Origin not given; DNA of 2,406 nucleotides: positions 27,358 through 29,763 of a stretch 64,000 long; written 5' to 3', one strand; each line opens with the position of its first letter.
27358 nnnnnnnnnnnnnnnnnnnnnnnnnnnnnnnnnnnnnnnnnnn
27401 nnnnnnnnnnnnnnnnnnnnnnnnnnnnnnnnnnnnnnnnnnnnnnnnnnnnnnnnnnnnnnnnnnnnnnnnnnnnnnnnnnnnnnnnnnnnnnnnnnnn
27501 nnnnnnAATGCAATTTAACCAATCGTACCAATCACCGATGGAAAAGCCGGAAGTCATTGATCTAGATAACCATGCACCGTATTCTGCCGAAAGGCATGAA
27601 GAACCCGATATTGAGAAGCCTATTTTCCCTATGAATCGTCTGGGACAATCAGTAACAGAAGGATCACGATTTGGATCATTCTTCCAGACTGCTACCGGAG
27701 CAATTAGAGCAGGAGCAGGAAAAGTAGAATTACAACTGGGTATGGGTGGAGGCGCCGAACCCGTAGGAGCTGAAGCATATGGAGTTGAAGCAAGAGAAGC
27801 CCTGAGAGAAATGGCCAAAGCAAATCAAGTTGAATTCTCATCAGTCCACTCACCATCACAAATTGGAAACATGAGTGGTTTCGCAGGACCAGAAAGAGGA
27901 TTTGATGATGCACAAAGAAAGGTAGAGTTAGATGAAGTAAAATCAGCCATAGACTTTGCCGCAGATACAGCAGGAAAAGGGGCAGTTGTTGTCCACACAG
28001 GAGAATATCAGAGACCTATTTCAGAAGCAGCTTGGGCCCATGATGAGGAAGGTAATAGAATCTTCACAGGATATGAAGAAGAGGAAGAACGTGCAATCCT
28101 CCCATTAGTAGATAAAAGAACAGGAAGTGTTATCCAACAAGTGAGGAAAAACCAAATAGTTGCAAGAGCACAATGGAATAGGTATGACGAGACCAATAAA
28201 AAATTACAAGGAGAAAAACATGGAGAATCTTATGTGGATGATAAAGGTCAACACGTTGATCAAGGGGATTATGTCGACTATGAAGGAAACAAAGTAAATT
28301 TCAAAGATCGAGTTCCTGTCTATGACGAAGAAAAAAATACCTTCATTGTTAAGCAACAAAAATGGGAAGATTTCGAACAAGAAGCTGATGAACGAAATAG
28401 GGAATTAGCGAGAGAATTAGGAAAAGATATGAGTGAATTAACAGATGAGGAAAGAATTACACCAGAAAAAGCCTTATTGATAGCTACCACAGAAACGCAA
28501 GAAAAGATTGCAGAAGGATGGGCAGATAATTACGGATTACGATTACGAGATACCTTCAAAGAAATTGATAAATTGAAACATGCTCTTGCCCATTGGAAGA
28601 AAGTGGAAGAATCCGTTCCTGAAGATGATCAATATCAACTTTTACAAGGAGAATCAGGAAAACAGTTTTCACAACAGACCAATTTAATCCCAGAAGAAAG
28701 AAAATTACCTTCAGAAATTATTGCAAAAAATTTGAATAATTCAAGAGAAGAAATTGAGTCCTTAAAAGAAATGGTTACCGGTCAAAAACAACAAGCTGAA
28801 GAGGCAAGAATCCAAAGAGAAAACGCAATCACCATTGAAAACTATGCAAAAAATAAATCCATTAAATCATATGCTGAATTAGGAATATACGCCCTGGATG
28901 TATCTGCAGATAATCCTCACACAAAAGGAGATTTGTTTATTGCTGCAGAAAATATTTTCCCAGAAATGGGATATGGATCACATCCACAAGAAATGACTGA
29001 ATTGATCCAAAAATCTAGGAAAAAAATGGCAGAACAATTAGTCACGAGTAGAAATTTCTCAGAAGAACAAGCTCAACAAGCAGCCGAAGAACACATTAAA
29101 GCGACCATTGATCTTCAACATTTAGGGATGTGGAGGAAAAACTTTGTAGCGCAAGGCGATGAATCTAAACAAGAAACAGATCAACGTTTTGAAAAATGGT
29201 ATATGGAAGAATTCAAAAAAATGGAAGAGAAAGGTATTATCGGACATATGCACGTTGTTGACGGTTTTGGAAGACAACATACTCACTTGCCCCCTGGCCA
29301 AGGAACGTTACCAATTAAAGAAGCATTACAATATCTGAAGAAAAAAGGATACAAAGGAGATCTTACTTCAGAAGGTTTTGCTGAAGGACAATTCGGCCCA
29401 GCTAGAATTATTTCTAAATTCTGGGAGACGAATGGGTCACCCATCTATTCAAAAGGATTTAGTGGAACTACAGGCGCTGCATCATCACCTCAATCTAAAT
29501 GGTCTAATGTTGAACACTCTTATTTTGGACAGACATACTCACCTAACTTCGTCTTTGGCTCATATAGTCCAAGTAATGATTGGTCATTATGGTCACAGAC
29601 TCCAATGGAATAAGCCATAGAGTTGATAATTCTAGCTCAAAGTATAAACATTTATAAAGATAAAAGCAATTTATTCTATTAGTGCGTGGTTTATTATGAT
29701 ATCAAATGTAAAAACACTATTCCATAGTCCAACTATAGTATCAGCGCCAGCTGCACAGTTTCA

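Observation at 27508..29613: Xylose-isomerase/AP-endonuclease-2-like TIM barrel interrupted by a ~280-residue charged insertion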

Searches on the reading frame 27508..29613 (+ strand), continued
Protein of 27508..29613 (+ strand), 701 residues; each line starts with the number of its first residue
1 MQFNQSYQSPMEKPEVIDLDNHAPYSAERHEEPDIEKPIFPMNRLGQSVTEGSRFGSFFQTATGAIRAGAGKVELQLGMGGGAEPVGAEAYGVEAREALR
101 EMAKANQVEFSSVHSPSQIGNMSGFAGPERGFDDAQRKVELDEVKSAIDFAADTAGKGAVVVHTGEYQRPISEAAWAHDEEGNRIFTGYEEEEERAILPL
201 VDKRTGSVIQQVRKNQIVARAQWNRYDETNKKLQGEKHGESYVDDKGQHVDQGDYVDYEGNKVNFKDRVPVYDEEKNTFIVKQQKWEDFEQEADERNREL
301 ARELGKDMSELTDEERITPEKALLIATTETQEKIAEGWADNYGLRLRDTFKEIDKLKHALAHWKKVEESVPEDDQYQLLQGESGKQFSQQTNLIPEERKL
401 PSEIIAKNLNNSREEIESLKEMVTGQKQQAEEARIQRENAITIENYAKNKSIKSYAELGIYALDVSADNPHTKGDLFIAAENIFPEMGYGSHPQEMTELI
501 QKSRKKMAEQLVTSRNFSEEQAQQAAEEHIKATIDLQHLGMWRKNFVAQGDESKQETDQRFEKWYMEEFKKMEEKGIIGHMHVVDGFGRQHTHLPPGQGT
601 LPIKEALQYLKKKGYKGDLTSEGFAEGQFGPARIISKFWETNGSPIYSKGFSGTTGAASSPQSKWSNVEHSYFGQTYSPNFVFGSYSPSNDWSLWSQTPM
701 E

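Call 71: fold_search(model_id=the predicted structure, library=pdb)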
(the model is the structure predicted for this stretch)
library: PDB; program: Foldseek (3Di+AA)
matches with E <= 10: 685; with E <= 0.001: 2
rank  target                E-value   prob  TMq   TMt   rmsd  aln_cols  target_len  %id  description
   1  3wqo_B                3.7e-05  1.00  0.19  0.46   5.2       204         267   17  Crystal structure of D-tagatose 3-epimerase-like protein (released 2014-07-09)
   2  3wqo_A                3.2e-04  1.00  0.19  0.45   5.2       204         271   19  Crystal structure of D-tagatose 3-epimerase-like protein (released 2014-07-09)
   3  5y4i                  1.2e-03  1.00  0.18  0.31   4.9       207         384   14  Crystal structure of glucose isomerase in complex with glycerol in one metal binding mode (released 2017-09-20)
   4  1gw9                  3.2e-03  1.00  0.18  0.30   5.0       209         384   13  Tri-iodide derivative of Xylose Isomerase from Streptomyces Rubiginosus (released 2002-06-06)
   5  9r45                  4.9e-03  1.00  0.19  0.34   4.2       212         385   13  Spitrobot-2 advances time-resolvedcryo-trapping crystallography to under 25 ms: Xylose isomerase (apo state) (released 2025-12-03)
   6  1qt1_A                4.9e-03  1.00  0.19  0.33   4.7       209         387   11  CRYSTAL STRUCTURE OF XYLOSE ISOMERASE FROM STREPTOMYCES DIASTATICUS NO.7 M1033 AT 1.85 A RESOLUTION (released 2000-06-29)
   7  1xib                  5.5e-03  1.00  0.19  0.33   4.4       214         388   13  MODES OF BINDING SUBSTRATES AND THEIR ANALOGUES TO THE ENZYME D-XYLOSE ISOMERASE (released 1994-06-22)
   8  6irk                  5.5e-03  1.00  0.18  0.31   4.9       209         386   13  Crystal structure of glucose isomerase by fixed-target serial femtosecond crystallography (released 2019-05-22)
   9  1xis                  5.8e-03  1.00  0.18  0.32   4.9       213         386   14  A METAL-MEDIATED HYDRIDE SHIFT MECHANISM FOR XYLOSE ISOMERASE BASED ON THE 1.6 ANGSTROMS STREPTOMYCES RUBIGINOSUS STRUCT (released 1992-07-15)
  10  3aal                  5.8e-03  1.00  0.14  0.30   4.2       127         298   17  Crystal Structure of endonuclease IV from Geobacillus kaustophilus (released 2010-12-01)
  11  1xic                  6.1e-03  1.00  0.18  0.30   5.0       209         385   13  MODES OF BINDING SUBSTRATES AND THEIR ANALOGUES TO THE ENZYME D-XYLOSE ISOMERASE (released 1994-06-22)
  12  1xya_A                6.8e-03  1.00  0.18  0.31   4.9       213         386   14  X-RAY CRYSTALLOGRAPHIC STRUCTURES OF D-XYLOSE ISOMERASE-SUBSTRATE COMPLEXES POSITION THE SUBSTRATE AND PROVIDE EVIDENC (released 1994-05-31)
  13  4hhl_B                7.2e-03  1.00  0.18  0.31   4.8       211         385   13  High resolution crystal structure of Glucose Isomerase from Streptomyces sp. SK (released 2013-03-27)
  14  1clk                  7.2e-03  1.00  0.19  0.33   4.9       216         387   12  CRYSTAL STRUCTURE OF STREPTOMYCES DIASTATICUS NO.7 STRAIN M1033 XYLOSE ISOMERASE AT 1.9 A RESOLUTION WITH PSEUDO-I222 SP (released 2000-05-03)
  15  3tva_A                7.2e-03  1.00  0.13  0.30   5.3       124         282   15  Crystal Structure of Xylose isomerase domain protein from Planctomyces limnophilus (released 2011-10-05)
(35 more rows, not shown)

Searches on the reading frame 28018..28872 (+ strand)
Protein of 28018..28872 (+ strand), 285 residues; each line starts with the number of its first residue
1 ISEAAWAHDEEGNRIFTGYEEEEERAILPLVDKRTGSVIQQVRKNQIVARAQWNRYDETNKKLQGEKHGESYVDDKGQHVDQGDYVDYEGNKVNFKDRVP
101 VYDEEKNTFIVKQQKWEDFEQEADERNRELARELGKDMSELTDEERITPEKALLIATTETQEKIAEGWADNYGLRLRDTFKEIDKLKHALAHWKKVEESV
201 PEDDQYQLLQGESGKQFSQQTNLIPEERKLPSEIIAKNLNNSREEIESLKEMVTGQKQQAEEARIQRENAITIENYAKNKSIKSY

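Call 6: search_protein_families(library=pfam, proteins=[window:28018-28872:+], max_evalue=1)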
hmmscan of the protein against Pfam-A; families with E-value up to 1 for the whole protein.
window:28018-28872:+ (285 aa): 2 families
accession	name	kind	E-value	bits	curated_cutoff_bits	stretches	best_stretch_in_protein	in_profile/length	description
PF18075.7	FtsX_ECD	-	0.08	14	23.5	1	106-163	31-82/96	FtsX extracellular domain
PF15388.11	FAM117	-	0.08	12.8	27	1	178-261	65-148/310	Protein Family FAM117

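Call 60: search_protein_representatives(protein=window:28039-28830:+)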
Query: 264 residues. Proteins with E-value up to 0.001 (for the whole library): 94; up to 1e-10: 43; up to 1e-30: 11. The best 94 are listed.
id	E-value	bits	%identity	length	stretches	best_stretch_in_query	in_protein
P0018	5.8e-64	232.5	46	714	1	7-263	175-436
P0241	1.5e-57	211.5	48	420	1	3-246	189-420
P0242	2.8e-43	164.8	39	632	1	2-262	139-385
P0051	1.5e-42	162.3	43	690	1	6-263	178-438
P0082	3.9e-42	161.0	41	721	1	8-264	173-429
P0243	7.2e-42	160.1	41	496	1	23-262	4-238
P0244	1.4e-37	146.1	37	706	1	6-264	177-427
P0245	3.3e-35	138.3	40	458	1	7-256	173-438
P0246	4.2e-34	134.7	43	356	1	3-180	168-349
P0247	6.0e-33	130.9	38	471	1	23-257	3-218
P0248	3.2e-32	128.5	43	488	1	80-263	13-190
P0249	2.7e-30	122.2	39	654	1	4-262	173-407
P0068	5.2e-29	118.0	36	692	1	8-258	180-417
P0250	1.2e-28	116.9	36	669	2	77-252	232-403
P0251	6.9e-28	114.4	32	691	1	6-262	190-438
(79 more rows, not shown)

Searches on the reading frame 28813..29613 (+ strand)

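Call 6: search_protein_families(library=pfam, proteins=[window:28813-29613:+], max_evalue=1)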
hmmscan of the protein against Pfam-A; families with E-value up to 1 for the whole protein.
window:28813-29613:+ (266 aa): 4 families
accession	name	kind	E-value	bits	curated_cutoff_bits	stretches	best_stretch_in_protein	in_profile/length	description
PF01261.30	AP_endonuc_2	-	4.5e-09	36.8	31.1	1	92-192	150-233/249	Xylose isomerase-like TIM barrel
PF05254.17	UPF0203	-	0.1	13.3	27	1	116-140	8-32/69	Uncharacterised protein family (UPF0203)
PF09452.15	Mvb12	-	0.13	13.2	25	1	112-145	49-82/90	ESCRT-I subunit Mvb12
PF13903.11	Claudin_2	-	0.13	12.5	29.1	1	89-147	26-82/192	PMP-22/EMP/MP20/Claudin tight junction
